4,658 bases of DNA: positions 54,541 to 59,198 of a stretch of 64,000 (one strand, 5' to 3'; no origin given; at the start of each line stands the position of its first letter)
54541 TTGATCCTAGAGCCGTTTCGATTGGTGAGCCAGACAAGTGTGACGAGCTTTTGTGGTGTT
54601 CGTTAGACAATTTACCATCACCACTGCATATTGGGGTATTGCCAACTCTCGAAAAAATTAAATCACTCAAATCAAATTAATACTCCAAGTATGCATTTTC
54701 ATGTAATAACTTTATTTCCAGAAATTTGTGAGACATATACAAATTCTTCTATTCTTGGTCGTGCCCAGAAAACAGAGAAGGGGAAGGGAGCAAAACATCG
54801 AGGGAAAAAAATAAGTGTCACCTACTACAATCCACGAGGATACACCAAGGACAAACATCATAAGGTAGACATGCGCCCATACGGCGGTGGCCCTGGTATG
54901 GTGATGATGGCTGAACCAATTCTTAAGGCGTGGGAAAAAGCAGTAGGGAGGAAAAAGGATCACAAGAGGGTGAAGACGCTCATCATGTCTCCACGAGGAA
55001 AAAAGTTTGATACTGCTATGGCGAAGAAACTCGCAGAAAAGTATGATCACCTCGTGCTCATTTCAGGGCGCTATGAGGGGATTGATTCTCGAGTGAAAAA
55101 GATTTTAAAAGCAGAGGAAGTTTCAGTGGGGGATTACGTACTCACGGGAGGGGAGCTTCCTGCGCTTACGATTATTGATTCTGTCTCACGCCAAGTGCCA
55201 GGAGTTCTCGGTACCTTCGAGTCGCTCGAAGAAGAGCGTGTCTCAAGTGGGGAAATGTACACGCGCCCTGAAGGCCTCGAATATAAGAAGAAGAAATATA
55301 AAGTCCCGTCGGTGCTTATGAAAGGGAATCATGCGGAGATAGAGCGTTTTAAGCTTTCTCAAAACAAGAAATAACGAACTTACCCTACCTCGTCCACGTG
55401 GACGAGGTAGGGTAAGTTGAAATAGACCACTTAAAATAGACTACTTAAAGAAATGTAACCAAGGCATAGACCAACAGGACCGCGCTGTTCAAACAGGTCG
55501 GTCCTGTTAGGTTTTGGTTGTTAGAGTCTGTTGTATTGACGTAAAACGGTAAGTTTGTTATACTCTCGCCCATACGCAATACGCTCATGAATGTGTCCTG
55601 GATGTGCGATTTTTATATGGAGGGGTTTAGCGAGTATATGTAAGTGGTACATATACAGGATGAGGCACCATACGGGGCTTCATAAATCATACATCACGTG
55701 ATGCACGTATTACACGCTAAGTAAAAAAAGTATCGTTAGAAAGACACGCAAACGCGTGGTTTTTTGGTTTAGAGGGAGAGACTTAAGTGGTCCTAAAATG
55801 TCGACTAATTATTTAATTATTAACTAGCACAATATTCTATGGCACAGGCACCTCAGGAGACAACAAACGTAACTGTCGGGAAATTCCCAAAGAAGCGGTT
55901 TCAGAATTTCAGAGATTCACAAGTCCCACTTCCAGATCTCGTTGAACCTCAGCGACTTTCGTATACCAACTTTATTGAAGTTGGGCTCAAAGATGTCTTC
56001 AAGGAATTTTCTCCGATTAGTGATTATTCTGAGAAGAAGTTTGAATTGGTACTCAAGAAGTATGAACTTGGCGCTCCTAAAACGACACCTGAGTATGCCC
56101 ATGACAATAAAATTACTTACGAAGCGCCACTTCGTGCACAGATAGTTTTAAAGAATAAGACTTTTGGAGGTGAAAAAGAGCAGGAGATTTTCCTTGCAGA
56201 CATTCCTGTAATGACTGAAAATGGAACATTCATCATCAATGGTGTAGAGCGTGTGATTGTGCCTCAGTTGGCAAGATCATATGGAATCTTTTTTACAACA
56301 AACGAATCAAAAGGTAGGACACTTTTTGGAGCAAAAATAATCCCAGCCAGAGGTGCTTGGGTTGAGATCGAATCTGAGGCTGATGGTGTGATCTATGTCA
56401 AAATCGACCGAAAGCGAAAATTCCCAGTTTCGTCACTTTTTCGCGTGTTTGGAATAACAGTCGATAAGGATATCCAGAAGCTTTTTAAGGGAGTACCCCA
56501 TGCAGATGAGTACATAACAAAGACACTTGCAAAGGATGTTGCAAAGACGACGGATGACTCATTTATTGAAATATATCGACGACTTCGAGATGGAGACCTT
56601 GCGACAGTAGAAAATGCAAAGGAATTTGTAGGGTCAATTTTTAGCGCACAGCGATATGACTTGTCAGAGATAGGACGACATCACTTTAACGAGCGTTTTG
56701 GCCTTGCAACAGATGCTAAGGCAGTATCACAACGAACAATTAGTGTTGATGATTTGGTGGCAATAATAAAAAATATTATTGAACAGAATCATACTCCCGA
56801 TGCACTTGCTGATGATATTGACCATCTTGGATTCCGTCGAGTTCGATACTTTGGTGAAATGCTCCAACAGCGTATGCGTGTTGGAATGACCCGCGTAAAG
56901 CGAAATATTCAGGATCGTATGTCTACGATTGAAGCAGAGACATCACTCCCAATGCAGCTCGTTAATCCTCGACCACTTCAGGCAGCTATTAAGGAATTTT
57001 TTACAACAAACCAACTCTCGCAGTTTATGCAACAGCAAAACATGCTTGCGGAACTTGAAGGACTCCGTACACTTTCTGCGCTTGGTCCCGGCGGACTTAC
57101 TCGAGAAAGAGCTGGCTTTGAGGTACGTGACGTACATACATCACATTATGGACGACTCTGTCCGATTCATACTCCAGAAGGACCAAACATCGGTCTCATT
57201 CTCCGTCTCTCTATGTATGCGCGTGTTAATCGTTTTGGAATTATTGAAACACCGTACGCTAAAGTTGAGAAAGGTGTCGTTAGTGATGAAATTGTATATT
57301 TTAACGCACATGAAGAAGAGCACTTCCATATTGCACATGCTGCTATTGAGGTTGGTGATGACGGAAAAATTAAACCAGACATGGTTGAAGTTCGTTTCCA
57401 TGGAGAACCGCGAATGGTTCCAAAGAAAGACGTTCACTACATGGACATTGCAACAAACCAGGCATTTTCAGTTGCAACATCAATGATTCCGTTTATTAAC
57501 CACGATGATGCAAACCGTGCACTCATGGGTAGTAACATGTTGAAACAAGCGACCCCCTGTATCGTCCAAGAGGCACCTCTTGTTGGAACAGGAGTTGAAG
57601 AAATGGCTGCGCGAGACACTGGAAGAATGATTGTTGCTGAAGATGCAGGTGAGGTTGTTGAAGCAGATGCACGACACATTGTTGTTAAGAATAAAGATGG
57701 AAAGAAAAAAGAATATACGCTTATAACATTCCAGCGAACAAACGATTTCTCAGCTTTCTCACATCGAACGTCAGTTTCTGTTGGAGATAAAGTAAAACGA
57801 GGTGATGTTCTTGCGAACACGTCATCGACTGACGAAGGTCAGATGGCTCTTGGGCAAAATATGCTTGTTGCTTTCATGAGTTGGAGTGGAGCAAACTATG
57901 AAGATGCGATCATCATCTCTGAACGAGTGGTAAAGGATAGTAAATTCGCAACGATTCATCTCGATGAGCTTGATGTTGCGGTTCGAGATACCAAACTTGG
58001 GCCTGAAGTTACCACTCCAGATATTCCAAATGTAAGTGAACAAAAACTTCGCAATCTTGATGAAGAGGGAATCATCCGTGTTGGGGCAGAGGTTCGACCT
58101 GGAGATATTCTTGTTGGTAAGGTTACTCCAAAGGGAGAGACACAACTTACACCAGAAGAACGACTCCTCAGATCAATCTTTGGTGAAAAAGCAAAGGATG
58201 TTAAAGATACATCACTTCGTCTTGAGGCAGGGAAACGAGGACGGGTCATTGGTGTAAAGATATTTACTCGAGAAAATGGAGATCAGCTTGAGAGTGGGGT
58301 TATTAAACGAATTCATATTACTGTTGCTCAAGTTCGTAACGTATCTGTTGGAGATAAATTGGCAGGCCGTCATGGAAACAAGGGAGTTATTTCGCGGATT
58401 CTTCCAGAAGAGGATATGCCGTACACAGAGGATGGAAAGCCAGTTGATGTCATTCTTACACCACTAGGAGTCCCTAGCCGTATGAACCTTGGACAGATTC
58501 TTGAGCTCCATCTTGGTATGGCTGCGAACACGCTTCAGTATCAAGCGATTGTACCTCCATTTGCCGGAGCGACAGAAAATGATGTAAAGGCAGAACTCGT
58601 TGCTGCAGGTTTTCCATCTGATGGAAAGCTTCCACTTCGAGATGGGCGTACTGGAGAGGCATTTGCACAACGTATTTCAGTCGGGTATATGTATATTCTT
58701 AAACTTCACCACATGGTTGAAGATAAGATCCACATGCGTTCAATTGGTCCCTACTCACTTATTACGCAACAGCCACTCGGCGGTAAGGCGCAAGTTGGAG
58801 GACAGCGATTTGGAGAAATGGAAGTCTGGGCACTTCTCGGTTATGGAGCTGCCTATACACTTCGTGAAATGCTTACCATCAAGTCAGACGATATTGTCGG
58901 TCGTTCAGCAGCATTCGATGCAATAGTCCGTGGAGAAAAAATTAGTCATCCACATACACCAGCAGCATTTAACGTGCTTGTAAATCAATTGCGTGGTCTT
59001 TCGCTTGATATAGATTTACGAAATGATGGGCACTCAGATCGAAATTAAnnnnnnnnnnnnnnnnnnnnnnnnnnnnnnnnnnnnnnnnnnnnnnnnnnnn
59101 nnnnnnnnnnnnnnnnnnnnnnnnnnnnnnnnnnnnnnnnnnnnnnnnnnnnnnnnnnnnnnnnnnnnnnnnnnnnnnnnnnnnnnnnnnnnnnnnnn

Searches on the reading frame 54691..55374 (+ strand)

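Call 105: search_protein_families(library=pfam, proteins=[window:54691-55374:+], max_evalue=0.00001)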
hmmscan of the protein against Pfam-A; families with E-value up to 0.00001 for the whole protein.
window:54691-55374:+ (227 aa): 1 family
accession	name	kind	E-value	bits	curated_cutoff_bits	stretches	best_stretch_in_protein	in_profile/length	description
PF01746.26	tRNA_m1G_MT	-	2.5e-44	151.8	27.3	1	41-225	10-186/195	tRNA (Guanine-1)-methyltransferase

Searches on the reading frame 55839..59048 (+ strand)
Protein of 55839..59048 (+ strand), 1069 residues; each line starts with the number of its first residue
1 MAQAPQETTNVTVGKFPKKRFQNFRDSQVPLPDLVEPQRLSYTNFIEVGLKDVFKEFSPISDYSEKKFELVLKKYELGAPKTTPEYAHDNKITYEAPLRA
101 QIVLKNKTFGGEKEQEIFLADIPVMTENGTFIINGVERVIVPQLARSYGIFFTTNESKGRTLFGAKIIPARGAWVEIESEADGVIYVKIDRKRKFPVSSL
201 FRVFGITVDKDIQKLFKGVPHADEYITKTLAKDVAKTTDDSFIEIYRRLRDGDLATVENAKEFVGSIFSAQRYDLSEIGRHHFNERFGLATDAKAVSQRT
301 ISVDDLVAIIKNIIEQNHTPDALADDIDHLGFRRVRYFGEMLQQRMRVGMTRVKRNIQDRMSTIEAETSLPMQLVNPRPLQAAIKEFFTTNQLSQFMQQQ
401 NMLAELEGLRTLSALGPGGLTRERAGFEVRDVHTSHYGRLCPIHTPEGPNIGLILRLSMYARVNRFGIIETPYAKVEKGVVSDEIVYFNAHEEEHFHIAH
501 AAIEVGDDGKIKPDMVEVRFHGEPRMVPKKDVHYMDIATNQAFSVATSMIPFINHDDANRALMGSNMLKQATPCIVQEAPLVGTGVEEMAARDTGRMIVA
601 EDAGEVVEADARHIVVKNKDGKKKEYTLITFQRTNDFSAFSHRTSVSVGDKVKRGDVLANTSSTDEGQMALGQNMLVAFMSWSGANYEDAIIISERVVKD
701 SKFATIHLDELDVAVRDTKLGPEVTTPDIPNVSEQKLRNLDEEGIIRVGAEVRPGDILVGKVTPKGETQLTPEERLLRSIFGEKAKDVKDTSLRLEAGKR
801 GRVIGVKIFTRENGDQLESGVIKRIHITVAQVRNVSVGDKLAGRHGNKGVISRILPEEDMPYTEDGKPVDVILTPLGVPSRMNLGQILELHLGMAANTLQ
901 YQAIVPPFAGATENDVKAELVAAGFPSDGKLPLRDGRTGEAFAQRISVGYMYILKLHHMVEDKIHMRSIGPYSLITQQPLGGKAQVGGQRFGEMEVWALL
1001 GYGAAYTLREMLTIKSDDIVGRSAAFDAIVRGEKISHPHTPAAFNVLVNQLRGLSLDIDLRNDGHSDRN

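Call 105: search_protein_families(library=pfam, proteins=[window:55839-59048:+], max_evalue=0.00001)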
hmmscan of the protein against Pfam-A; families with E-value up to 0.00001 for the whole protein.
window:55839-59048:+ (1069 aa): 6 families
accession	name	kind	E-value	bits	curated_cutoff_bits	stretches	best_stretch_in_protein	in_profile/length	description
PF00562.33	RNA_pol_Rpb2_6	-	1.4e-121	406.6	23.4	1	600-985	2-373/373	RNA polymerase Rpb2, domain 6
PF04565.21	RNA_pol_Rpb2_3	-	1.4e-25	89.6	21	1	395-463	1-68/68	RNA polymerase Rpb2, domain 3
PF04560.25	RNA_pol_Rpb2_7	-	2.1e-22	79.8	32.1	1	987-1061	1-85/87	RNA polymerase Rpb2, domain 7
PF10385.14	RNA_pol_Rpb2_45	-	5e-20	71.7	28.2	1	473-538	1-66/66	RNA polymerase beta subunit external 1 domain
PF04561.19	RNA_pol_Rpb2_2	-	9.7e-20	71.5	21.7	1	150-336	5-190/190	RNA polymerase Rpb2, domain 2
PF04563.20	RNA_pol_Rpb2_1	-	9.6e-13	48.6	28.2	1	34-369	2-189/203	RNA polymerase beta subunit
